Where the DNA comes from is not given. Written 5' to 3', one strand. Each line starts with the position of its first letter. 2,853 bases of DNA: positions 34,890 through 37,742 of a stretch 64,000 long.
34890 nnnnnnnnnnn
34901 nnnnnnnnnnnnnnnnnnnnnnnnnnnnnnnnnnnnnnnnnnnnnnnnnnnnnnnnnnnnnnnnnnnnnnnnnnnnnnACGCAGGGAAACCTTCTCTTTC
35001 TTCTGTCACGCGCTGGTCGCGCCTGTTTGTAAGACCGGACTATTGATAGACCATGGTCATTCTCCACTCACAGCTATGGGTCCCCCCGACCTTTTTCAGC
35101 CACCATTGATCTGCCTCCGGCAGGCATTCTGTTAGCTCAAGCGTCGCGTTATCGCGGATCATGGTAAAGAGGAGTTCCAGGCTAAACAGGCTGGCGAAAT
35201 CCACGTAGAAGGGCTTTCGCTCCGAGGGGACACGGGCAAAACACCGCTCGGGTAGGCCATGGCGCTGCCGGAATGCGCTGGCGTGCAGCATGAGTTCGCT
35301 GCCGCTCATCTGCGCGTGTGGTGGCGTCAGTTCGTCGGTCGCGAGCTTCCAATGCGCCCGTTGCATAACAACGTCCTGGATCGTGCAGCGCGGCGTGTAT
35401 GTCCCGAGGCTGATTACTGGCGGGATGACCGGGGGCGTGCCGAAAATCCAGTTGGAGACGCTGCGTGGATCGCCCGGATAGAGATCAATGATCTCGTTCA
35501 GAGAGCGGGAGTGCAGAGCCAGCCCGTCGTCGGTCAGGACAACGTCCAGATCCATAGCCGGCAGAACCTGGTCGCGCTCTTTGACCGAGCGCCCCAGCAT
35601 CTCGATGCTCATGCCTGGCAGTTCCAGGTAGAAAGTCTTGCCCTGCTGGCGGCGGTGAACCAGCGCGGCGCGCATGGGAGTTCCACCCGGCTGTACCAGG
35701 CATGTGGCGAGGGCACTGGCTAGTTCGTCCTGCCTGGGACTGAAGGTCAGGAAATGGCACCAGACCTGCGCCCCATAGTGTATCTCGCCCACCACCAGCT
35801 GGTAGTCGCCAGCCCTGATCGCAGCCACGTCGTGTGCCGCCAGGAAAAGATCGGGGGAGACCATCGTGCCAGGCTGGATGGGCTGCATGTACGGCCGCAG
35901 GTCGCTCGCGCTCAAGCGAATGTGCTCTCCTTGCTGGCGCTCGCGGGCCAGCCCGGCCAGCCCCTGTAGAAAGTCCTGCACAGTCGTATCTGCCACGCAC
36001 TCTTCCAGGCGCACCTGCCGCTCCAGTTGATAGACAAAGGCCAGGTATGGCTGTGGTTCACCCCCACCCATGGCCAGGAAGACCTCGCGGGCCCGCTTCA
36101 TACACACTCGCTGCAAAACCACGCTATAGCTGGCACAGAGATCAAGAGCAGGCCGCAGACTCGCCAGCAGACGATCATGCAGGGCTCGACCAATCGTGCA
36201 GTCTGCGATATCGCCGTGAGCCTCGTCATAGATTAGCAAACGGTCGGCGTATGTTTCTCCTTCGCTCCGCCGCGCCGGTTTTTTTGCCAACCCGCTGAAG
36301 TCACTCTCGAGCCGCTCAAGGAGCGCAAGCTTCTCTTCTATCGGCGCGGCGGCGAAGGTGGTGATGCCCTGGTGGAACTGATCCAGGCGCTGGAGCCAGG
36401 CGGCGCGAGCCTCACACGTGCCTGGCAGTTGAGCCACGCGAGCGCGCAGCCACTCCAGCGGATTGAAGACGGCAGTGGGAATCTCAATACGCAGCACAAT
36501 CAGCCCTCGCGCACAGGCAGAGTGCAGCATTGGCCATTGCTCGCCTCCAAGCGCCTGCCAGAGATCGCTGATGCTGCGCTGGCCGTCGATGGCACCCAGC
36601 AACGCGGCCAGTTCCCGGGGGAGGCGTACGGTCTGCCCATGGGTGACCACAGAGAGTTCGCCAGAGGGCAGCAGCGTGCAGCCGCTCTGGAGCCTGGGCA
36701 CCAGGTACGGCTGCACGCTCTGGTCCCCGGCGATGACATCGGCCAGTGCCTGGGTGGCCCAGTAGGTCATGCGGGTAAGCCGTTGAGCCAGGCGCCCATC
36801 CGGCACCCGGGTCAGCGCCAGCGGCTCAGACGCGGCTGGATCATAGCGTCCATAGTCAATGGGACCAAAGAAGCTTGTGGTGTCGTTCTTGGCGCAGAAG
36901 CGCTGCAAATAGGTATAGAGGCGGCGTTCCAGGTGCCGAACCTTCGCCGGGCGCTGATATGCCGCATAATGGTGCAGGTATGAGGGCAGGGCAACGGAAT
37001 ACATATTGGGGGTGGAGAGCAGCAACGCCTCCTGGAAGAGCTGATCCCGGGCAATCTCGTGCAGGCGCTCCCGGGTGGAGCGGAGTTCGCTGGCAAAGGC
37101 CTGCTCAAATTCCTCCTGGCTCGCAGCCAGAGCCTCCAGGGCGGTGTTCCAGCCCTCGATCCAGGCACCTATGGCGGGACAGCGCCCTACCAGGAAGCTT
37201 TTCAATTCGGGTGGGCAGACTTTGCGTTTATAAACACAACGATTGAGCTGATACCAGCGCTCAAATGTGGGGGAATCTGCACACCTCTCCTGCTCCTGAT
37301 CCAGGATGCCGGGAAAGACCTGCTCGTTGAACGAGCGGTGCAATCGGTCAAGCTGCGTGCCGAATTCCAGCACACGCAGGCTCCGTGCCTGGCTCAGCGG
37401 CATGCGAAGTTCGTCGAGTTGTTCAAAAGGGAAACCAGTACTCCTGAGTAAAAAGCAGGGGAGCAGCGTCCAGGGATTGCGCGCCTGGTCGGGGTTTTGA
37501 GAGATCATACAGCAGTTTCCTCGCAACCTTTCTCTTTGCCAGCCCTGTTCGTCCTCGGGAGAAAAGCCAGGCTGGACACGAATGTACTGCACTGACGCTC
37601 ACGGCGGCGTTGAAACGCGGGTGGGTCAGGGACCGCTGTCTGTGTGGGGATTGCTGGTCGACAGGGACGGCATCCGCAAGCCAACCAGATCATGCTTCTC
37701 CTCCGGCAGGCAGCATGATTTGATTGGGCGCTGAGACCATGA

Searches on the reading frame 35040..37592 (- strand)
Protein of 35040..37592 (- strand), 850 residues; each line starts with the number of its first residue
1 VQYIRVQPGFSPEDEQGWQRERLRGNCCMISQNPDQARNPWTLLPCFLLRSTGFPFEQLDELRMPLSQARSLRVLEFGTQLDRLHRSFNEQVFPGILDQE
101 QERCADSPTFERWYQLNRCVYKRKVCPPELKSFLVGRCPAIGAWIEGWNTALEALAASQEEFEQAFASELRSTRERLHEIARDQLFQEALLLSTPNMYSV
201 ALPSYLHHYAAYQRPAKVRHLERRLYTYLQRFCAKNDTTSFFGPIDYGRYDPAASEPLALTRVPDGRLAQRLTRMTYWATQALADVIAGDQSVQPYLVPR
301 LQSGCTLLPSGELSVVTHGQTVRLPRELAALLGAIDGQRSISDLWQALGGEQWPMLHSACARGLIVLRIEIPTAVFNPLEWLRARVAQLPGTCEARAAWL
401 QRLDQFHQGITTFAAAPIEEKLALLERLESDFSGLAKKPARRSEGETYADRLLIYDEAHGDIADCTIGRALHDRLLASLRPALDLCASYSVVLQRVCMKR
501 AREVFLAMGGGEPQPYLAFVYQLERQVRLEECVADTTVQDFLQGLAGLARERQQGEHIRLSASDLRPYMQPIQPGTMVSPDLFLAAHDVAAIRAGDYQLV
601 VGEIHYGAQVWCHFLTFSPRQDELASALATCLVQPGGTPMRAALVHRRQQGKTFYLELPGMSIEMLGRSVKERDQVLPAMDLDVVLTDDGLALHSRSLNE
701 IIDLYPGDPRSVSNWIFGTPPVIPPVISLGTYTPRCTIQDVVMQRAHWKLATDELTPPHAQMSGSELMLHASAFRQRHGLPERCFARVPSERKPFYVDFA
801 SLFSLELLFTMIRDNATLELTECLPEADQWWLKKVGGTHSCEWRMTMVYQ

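Call 7: search_protein_families(library=pfam, proteins=[window:35040-37592:-], max_evalue=0.001)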
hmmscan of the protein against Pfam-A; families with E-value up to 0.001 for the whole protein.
window:35040-37592:- (850 aa): 1 family
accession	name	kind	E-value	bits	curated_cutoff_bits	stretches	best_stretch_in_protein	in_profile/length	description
PF04738.18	Lant_dehydr_N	-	1.4e-20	73.5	28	3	182-440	1-260/649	Lantibiotic dehydratase, N terminus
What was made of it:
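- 29989..37592 (-): Three further PEARL-like genes: 29989-32520, 32480-34978 and 35040-37592. Call 7.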

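Call 8: search_protein_families(library=ncbifam, proteins=[window:35040-37592:-], max_evalue=0.01)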
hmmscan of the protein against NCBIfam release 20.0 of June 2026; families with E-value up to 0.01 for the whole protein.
window:35040-37592:- (850 aa): 0 families

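Call 52: search_solved_structures(query=window:35040-37592:-, max_evalue=0.01)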
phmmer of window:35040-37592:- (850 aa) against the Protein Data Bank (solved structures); distinct sequences matched with E-value up to 0.01: 1.
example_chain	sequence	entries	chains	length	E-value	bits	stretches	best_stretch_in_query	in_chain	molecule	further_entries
6ec7_A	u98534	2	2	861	3e-08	35.7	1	651-826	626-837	Lantibiotic dehydratase domain protein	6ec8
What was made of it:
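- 29989..37592 (-): The last one hits TglB (PDB 6EC7; call 52).
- On AmmA/BhaA pearlin scaffold peptides (NCBIfam NF033737, Amm_Lyn_leader): One hits TglB, PDB 6EC7 (call 52).
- Closest known: TglA/TglB. Same: One PEARL here matches the TglB structure 6EC7 (call 52).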
